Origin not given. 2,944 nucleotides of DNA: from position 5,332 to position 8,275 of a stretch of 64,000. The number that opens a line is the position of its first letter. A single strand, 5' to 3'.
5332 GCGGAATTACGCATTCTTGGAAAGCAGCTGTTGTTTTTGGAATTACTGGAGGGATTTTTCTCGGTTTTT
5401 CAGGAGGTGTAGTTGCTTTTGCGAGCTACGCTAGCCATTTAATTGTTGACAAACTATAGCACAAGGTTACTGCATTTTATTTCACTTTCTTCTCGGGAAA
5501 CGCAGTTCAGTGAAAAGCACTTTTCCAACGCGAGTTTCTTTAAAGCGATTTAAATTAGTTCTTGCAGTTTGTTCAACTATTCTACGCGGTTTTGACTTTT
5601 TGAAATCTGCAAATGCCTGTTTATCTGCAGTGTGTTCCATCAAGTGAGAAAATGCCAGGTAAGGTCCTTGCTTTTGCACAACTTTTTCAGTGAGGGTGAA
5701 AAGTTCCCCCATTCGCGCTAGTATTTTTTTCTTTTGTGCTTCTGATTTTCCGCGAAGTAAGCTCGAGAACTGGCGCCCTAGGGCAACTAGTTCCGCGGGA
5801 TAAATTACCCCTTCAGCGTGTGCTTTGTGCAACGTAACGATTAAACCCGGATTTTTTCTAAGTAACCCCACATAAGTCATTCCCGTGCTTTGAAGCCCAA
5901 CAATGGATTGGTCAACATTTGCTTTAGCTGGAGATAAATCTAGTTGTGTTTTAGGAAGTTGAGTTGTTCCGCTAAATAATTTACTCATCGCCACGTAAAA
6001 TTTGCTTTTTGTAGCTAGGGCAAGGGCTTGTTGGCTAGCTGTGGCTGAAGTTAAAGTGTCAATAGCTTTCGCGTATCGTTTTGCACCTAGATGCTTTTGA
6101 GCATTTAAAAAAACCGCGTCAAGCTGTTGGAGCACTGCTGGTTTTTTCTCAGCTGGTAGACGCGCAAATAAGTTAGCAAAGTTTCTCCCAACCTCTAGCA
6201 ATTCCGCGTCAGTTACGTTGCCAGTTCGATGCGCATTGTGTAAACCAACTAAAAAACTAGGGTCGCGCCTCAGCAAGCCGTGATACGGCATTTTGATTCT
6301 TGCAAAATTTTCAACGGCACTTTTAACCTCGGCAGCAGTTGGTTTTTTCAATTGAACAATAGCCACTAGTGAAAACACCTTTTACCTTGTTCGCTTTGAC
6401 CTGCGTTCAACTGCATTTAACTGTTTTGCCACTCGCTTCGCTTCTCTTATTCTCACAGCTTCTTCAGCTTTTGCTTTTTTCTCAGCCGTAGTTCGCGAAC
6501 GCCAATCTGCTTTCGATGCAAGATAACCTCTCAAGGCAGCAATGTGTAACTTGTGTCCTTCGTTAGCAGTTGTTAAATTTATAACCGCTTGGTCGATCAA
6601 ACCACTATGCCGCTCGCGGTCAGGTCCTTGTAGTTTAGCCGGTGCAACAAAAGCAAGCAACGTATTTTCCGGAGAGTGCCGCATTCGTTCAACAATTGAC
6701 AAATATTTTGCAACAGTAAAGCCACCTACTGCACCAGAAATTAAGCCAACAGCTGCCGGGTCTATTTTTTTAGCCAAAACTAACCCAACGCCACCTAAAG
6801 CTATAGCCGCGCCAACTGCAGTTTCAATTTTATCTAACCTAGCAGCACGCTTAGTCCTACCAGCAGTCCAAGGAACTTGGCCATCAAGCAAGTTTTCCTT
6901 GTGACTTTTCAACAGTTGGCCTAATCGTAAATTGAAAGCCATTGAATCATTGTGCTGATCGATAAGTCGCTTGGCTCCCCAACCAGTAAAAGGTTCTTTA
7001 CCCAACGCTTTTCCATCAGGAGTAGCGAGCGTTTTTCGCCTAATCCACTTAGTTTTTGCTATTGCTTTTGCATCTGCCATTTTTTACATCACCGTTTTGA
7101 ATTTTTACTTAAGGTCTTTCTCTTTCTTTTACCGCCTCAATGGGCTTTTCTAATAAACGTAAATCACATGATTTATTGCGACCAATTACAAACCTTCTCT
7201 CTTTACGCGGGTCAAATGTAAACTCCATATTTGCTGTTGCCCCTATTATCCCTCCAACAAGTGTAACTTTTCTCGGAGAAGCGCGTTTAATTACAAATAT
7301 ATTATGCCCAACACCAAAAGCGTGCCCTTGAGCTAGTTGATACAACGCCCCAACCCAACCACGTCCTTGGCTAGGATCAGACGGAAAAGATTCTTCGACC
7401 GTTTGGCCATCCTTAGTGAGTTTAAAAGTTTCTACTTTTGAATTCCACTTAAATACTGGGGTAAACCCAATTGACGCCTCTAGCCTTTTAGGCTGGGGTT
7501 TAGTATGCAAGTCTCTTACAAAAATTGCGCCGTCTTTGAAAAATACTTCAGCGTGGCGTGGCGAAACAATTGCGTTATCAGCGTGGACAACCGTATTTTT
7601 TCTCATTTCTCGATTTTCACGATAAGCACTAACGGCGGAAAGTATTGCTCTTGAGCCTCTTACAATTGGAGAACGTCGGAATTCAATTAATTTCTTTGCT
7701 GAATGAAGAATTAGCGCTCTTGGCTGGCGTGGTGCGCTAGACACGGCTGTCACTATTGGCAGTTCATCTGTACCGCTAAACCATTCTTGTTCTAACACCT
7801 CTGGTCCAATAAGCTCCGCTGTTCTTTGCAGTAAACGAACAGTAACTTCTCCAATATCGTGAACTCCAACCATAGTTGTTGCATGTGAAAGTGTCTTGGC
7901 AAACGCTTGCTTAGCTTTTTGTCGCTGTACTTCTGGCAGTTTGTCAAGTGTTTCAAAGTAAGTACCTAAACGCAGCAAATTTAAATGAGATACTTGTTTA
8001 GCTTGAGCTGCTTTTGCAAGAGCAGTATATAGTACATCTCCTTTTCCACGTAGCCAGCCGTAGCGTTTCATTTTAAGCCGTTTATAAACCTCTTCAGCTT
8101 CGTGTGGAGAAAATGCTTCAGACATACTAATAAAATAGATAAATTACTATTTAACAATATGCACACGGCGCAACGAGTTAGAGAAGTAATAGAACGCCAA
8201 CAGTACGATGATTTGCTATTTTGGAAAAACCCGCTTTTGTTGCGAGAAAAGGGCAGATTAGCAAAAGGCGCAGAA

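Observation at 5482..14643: Cluster pairing HprK-fold P-loop kinase-like proteins with FHA domains, a GT2, a methyltransferase and a recurring novel N-terminal module, next to giant surface proteins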

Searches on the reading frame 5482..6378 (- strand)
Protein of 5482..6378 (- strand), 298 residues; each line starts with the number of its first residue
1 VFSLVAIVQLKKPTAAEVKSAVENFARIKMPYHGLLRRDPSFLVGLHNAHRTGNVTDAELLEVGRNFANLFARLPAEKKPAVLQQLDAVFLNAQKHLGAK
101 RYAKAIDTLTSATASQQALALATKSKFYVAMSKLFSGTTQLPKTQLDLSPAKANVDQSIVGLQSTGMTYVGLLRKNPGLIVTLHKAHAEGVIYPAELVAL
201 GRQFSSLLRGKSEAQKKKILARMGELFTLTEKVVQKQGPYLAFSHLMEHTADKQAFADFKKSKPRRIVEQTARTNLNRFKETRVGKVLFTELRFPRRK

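Call 4: search_protein_families(library=pfam, proteins=[window:5482-6378:-], max_evalue=1)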
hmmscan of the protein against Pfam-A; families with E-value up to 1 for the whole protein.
window:5482-6378:- (298 aa): 2 families
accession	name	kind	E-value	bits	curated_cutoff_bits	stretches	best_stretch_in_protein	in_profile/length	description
PF12860.13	PAS_7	-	0.066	13.8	27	0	222-282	23-81/115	PAS fold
PF10330.14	Stb3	-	0.18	12.3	25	1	232-274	13-55/90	Putative Sin3 binding protein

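Call 5: search_protein_families(library=ncbifam, proteins=[window:5482-6378:-], max_evalue=1)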
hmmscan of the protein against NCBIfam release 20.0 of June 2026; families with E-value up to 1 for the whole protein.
window:5482-6378:- (298 aa): 1 family
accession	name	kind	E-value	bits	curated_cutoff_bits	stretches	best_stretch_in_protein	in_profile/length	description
NF007362.0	PRK09859.1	equivalog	0.072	12.2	738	1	82-168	88-173/385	multidrug transporter subunit MdtE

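Call 94: search_protein_families(library=padloc, proteins=[window:5482-6378:-], max_evalue=0.01)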
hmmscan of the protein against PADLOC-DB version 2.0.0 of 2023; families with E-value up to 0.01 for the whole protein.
window:5482-6378:- (298 aa): 0 families

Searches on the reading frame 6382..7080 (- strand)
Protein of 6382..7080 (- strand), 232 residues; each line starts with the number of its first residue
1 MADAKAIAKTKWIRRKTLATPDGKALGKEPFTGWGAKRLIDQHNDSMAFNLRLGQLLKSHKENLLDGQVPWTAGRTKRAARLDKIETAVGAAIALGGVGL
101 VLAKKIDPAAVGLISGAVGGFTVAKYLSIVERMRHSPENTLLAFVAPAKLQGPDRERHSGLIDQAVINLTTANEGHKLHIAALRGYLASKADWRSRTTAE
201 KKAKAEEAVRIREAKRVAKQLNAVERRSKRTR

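Call 4: search_protein_families(library=pfam, proteins=[window:6382-7080:-], max_evalue=1)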
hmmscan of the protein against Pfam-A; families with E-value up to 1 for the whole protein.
window:6382-7080:- (232 aa): 3 families
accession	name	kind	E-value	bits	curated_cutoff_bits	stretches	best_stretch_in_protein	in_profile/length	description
PF20712.2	CyanoTRADDas_TM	-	0.00011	22.7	24.3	1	87-127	17-58/68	Cyanobacterial TRADD-N associated 2-Transmembrane domain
PF23190.1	LHD_TRPY1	-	0.13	12.2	27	1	129-226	4-97/180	TRPY1 N-terminal linker helical domain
PF20315.3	DUF6611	-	0.24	11.9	27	1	75-174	43-140/168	Family of unknown function (DUF6611)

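Call 5: search_protein_families(library=ncbifam, proteins=[window:6382-7080:-], max_evalue=1)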
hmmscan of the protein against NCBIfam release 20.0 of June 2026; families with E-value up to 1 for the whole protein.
window:6382-7080:- (232 aa): 2 families
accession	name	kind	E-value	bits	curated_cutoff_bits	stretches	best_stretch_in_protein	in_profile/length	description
TIGR00950.1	2A78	equivalog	0.0097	15.3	230.2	1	87-145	103-162/264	carboxylate/amino acid/amine transporter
NF006243.0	PRK08381.1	equivalog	0.092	13.1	79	1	77-129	33-85/89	putative monovalent cation/H+ antiporter subunit F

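Call 94: search_protein_families(library=padloc, proteins=[window:6382-7080:-], max_evalue=0.01)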
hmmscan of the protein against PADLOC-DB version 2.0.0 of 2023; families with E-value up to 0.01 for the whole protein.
window:6382-7080:- (232 aa): 0 families

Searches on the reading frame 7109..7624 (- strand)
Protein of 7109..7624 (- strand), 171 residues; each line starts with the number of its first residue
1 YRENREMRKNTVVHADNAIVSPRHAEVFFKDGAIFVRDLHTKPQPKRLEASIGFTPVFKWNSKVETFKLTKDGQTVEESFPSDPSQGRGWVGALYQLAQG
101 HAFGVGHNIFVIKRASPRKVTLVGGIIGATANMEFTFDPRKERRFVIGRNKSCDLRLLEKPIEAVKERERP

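Call 89: search_solved_structures(query=A8, max_evalue=5, show_alignments=2)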
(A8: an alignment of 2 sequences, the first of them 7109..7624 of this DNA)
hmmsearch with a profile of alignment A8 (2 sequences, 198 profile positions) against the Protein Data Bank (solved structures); distinct sequences matched with E-value up to 5: 0.

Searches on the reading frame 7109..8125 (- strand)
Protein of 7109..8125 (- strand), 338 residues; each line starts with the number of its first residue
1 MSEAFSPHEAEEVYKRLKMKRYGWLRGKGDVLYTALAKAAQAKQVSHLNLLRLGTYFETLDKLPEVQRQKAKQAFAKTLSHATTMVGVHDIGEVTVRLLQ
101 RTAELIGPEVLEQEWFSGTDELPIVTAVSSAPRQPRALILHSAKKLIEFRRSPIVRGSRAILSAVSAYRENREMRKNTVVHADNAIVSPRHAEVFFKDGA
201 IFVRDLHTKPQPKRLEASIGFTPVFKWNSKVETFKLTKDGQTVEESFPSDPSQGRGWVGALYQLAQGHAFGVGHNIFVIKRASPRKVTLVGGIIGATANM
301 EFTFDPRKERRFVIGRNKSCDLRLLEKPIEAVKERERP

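Call 4: search_protein_families(library=pfam, proteins=[window:7109-8125:-], max_evalue=1)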
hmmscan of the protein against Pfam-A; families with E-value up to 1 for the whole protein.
window:7109-8125:- (338 aa): 3 families
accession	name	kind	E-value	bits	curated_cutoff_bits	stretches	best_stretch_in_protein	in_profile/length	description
PF00498.31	FHA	-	8.5e-05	23.3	20.7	1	176-208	8-40/67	FHA domain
PF15537.11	Ntox43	-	0.05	14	25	1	266-319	19-72/127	Bacterial toxin 43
PF16697.10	Yop-YscD_cpl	-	0.21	12.3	33.2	0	308-331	15-38/94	Inner membrane component of T3SS, cytoplasmic domain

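Call 5: search_protein_families(library=ncbifam, proteins=[window:7109-8125:-], max_evalue=1)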
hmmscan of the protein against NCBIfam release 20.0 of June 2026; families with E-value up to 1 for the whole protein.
window:7109-8125:- (338 aa): 1 family
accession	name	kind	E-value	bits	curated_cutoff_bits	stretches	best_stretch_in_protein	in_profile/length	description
NF049868.1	FhaB_Rv0019c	equivalog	0.093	12.8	125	0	177-207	96-125/158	FHA domain-containing protein FhaB/FipA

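Call 94: search_protein_families(library=padloc, proteins=[window:7109-8125:-], max_evalue=0.01)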
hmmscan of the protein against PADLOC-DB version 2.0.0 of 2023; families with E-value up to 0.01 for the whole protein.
window:7109-8125:- (338 aa): 0 families
